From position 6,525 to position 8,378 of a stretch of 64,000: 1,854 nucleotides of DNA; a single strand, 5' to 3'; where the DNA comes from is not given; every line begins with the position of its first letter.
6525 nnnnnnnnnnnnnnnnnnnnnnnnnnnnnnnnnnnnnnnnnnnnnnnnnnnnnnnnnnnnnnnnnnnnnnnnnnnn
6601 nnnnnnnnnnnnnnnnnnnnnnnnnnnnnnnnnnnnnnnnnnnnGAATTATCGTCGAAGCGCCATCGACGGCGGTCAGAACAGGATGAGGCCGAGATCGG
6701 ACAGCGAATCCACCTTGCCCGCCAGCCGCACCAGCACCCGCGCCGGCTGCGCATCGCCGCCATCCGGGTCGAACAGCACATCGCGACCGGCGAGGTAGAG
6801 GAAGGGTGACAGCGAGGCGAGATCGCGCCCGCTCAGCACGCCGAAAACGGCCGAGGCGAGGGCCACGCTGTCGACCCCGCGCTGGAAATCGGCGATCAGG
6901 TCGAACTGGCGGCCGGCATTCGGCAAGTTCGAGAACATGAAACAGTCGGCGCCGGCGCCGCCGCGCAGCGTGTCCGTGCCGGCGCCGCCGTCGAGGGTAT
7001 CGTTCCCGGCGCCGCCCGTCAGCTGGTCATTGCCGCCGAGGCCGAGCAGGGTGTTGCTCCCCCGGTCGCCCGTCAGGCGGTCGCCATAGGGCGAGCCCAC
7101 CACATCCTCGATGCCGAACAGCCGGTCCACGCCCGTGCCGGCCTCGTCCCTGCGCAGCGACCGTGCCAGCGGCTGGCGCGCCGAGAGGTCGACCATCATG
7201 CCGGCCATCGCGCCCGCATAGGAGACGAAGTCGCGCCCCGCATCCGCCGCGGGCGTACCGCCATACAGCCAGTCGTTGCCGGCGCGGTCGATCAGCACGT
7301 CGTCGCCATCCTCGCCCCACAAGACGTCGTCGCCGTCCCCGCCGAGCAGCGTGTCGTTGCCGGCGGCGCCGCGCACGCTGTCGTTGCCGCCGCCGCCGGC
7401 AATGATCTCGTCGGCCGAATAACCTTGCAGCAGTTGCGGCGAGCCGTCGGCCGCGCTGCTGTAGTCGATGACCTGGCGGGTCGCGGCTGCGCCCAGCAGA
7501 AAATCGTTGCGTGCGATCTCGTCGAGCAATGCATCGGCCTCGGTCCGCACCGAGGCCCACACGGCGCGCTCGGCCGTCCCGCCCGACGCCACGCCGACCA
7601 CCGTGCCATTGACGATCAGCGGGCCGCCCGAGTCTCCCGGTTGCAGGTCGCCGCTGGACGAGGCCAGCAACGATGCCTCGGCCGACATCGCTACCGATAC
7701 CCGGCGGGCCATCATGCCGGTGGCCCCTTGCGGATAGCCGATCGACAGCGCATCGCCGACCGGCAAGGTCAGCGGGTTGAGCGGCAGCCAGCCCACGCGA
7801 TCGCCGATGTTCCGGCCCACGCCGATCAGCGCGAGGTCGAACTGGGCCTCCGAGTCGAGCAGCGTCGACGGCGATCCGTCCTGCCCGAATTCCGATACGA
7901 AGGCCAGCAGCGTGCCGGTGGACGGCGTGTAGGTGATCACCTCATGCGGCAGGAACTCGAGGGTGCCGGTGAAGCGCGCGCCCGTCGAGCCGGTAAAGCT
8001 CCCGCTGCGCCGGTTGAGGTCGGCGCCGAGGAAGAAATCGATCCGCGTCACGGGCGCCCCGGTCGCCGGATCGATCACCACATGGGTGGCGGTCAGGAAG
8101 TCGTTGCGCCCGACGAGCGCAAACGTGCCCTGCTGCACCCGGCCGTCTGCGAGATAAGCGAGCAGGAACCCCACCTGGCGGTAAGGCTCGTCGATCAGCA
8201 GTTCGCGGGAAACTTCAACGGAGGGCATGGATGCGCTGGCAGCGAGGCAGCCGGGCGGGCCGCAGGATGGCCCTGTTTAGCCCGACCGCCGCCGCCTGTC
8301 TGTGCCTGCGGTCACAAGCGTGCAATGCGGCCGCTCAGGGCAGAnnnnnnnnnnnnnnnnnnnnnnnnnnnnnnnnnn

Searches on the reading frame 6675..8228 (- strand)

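Call 77: search_protein_families(library=pfam, proteins=[window:6675-8228:-], max_evalue=0.00001)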
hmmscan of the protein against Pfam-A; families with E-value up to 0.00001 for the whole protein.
window:6675-8228:- (517 aa): 3 families
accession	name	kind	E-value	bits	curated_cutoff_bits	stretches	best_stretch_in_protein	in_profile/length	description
PF00353.25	HemolysinCabind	-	1.6e-21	76.3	23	3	396-428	2-34/36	RTX calcium-binding nonapeptide repeat (4 copies)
PF13365.12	Trypsin_2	-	8.5e-09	36.7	27.6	1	38-213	5-144/144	Trypsin-like peptidase domain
PF00089.32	Trypsin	-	6.8e-06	26.5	20.6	0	187-219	170-200/220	Trypsin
